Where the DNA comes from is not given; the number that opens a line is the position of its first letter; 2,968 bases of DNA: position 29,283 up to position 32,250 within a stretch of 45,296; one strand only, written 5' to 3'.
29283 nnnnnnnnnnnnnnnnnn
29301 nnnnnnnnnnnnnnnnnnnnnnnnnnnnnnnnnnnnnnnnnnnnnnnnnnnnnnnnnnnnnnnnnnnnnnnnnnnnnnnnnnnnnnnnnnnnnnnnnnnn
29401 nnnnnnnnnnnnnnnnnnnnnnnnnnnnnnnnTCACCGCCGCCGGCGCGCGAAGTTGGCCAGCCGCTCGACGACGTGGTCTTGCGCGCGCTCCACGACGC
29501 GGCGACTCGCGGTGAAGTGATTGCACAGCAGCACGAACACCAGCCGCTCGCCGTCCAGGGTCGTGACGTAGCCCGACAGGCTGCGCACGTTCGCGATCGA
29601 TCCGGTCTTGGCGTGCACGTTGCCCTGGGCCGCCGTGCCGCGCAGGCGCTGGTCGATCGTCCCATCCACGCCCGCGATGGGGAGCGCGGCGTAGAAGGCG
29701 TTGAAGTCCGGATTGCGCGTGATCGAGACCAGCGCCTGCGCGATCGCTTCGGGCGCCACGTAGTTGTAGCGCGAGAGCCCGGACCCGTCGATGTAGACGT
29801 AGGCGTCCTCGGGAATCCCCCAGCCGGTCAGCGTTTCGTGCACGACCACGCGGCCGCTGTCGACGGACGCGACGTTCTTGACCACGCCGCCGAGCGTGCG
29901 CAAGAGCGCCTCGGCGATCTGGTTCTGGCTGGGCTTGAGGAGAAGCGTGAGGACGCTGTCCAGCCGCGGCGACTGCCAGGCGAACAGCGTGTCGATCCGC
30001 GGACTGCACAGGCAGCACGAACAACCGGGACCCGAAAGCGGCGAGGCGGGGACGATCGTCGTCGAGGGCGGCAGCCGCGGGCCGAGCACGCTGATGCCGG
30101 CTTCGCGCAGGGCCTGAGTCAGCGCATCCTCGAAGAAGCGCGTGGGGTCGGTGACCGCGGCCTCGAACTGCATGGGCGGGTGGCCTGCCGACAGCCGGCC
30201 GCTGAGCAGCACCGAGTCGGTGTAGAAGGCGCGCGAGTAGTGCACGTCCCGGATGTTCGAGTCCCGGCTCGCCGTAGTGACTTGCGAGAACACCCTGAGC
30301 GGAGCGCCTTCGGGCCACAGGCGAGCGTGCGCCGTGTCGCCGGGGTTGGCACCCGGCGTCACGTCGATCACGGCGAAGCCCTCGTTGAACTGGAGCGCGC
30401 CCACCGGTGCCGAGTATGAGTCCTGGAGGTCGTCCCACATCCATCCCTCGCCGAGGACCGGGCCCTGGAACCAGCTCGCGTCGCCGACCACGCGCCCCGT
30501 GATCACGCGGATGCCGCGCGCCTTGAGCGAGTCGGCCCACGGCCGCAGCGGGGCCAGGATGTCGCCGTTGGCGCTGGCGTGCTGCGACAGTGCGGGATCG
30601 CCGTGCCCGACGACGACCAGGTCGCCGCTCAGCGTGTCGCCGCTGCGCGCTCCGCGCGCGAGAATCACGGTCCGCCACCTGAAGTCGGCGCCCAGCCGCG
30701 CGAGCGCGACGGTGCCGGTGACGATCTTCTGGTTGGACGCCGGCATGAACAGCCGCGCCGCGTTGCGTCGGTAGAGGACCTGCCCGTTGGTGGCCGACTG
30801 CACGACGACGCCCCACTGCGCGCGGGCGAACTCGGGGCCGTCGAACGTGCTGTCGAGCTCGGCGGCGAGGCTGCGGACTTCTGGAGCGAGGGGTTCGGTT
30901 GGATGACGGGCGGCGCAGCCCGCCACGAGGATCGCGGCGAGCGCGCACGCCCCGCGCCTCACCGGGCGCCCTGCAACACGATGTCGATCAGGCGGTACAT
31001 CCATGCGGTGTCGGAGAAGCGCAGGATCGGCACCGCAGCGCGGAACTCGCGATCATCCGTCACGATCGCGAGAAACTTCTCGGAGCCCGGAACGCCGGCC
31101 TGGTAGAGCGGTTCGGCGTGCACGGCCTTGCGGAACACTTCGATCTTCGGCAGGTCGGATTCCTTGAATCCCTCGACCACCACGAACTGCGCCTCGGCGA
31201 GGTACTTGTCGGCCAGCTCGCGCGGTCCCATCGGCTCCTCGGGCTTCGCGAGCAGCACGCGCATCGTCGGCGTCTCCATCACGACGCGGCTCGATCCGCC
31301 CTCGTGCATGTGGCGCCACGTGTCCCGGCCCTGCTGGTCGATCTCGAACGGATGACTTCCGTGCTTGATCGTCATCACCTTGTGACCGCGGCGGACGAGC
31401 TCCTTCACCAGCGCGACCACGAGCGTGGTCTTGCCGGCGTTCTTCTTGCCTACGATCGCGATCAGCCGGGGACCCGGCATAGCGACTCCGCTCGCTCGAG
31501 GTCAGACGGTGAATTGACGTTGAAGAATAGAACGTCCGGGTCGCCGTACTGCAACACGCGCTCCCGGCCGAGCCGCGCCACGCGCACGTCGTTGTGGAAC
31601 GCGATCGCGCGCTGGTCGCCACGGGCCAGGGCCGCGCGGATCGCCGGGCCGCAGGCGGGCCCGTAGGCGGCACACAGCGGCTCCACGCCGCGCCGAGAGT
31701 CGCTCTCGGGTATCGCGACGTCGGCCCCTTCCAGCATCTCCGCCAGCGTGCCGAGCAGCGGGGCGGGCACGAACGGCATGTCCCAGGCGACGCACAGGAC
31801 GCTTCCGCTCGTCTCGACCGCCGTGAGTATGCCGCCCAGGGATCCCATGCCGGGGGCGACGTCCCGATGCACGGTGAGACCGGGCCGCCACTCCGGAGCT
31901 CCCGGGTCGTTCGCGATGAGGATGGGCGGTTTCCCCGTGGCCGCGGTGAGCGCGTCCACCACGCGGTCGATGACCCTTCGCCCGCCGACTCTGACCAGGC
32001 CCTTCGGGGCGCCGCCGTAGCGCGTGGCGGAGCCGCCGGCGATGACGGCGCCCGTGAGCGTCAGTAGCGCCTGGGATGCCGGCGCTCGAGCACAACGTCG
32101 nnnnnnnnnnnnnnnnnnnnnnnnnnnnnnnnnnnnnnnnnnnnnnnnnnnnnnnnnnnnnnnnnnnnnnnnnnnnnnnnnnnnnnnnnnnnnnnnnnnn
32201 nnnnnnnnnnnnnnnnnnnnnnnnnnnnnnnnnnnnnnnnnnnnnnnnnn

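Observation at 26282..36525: About 10-kb, 13-gene head-to-tail unit mixing Mo/W-cofactor maturation with envelope and unknown functions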

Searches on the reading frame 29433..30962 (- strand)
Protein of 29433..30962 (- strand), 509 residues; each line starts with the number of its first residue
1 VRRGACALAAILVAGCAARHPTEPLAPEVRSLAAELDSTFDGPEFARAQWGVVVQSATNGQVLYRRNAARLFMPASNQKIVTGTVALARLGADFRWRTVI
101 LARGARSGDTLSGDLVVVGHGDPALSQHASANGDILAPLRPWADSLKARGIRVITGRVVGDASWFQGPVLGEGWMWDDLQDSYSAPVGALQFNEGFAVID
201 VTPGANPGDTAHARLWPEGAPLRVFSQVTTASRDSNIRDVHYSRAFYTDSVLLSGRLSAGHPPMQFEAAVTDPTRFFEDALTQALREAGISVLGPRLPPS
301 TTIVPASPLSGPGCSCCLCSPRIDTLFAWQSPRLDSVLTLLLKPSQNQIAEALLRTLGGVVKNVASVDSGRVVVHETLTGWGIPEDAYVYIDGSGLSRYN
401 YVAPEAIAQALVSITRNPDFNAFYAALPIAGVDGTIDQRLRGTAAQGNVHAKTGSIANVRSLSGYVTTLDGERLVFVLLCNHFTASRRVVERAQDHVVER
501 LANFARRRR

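Call 5: search_protein_families(library=pfam, proteins=[window:29433-30962:-], max_evalue=0.01)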
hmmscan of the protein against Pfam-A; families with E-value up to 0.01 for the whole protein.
window:29433-30962:- (509 aa): 1 family
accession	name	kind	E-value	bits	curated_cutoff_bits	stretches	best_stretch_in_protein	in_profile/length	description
PF02113.21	Peptidase_S13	-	2.5e-101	340.1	22.8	2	32-294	1-252/444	D-Ala-D-Ala carboxypeptidase 3 (S13) family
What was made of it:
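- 29433..30962 (-): g9: PBP4-type D-Ala-D-Ala carboxypeptidase/endopeptidase (family S13), 509 aa, lipoprotein (lipobox LVAGC). PF02113 340 bits (call 5).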

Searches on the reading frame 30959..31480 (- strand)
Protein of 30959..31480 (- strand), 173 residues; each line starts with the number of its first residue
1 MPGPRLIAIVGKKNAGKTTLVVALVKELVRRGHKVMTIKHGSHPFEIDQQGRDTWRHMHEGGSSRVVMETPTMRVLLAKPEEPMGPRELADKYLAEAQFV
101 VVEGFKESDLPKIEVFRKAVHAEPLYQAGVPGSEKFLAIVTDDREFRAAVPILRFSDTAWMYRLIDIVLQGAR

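Call 5: search_protein_families(library=pfam, proteins=[window:30959-31480:-], max_evalue=0.01)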
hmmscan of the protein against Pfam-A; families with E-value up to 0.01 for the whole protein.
window:30959-31480:- (173 aa): 7 families
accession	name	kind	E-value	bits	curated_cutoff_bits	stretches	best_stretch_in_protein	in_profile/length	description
PF03205.20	MobB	-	3.1e-33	114.9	26.6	1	7-142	2-133/133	Molybdopterin guanine dinucleotide synthesis protein B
PF19993.5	DO-GTPase2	-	6.4e-05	23.2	27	1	5-31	1-27/226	Double-GTPase 2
PF01926.29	MMR_HSR1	-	0.00076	20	21.9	1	7-34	2-29/113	50S ribosome-binding GTPase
PF01656.29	CbiA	-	0.00099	19.5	25.4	1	10-41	5-36/125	CobQ/CobB/MinD/ParA nucleotide binding domain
PF20720.3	nSTAND3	-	0.0081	16.3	27.2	0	6-40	19-53/155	Novel STAND NTPase 3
PF03308.22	MeaB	-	0.0083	15.6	23.1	0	7-37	36-66/273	Methylmalonyl Co-A mutase-associated GTPase MeaB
PF13401.12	AAA_22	-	0.0088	16.8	27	0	4-72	5-33/130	AAA domain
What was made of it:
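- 30959..31480 (-): g8: MobB, a P-loop GTPase adaptor, 173 aa. PF03205 114.9 bits (call 5).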

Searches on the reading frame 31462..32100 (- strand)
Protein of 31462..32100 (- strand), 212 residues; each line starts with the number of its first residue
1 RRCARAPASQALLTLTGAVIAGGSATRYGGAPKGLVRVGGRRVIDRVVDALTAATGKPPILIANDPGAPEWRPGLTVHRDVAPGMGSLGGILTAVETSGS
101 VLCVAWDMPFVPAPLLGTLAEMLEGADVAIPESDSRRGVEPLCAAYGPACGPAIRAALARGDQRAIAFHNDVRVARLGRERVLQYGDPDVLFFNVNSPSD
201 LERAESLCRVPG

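Call 5: search_protein_families(library=pfam, proteins=[window:31462-32100:-], max_evalue=0.01)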
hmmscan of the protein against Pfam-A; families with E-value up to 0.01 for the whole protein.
window:31462-32100:- (212 aa): 1 family
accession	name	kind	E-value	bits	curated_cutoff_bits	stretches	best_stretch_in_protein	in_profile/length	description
PF12804.13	NTP_transf_3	-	1e-25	91.2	27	1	17-167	1-155/160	MobA-like NTP transferase domain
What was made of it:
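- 31462..32064 (-): g7: MobA, the molybdenum-cofactor guanylyltransferase, about 200 aa. The probable start is a CTG inside the CTGA overlap with the g6 stop. PF12804 E 1e-25 (call 5).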

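Call 10: search_protein_families(library=ncbifam, proteins=[window:31462-32064:-], max_evalue=0.001)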
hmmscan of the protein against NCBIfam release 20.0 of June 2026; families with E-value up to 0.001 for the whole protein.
window:31462-32064:- (200 aa): 12 families
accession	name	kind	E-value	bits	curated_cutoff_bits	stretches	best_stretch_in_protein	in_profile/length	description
NF011056.0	PRK14489.1-1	equivalog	2.4e-32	112.5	379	1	3-192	6-192/363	bifunctional molybdenum cofactor guanylyltransferase MobA/molybdopterin-guanine dinucleotide biosynthesis adaptor protein MobB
TIGR02665.1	molyb_mobA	equivalog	1.5e-23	83.8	151.85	1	4-189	2-185/186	molybdenum cofactor guanylyltransferase MobA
NF001457.0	PRK00317.1-3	equivalog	1.3e-20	73.8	164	1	4-192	3-193/200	molybdenum cofactor guanylyltransferase MobA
NF011058.0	PRK14489.1-3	exception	7.2e-11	41.2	820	1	3-191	9-200/382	molybdenum cofactor guanylyltransferase MobA, DUF3305 domain-containing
NF011059.0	PRK14490.1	equivalog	6.6e-10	38.7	354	1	3-197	181-370/374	bifunctional molybdenum cofactor guanylyltransferase MobA/molybdopterin-guanine dinucleotide biosynthesis adaptor protein MobB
NF002741.0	PRK02726.1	equivalog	7.7e-09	35.5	179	1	3-193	8-195/200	molybdenum cofactor guanylyltransferase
NF011057.0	PRK14489.1-2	subfamily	2e-08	33.9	541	1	4-193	8-195/363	bifunctional molybdenum cofactor guanylyltransferase MobA/molybdopterin-guanine dinucleotide biosynthesis adaptor protein MobB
TIGR00454.1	TIGR00454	hypoth_equivalog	1.4e-07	31.6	174.7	1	6-58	4-55/183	TIGR00454 family protein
NF001855.0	PRK00576.1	equivalog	2.8e-06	27.1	205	1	2-190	6-190/197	molybdenum cofactor guanylyltransferase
NF011070.0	PRK14500.1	equivalog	3.1e-06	26.7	606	1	3-193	167-352/358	putative bifunctional molybdopterin-guanine dinucleotide biosynthesis protein MoaC/MobA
NF041135.1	IPPtranDIPPsyn_Thcocales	equivalog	0.00011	21.4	580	1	6-52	4-50/419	bifunctional L-myo-inositol-1-phosphate cytidylyltransferase/CDP-L-myo-inositol myo-inositolphosphotransferase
TIGR03310.1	matur_MocA_YgfJ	equivalog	0.00077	19.5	186.45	0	7-130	4-135/188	molybdenum cofactor cytidylyltransferase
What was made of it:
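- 31462..32064 (-): TIGR02665 83.8 bits, below its cutoff (call 10).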
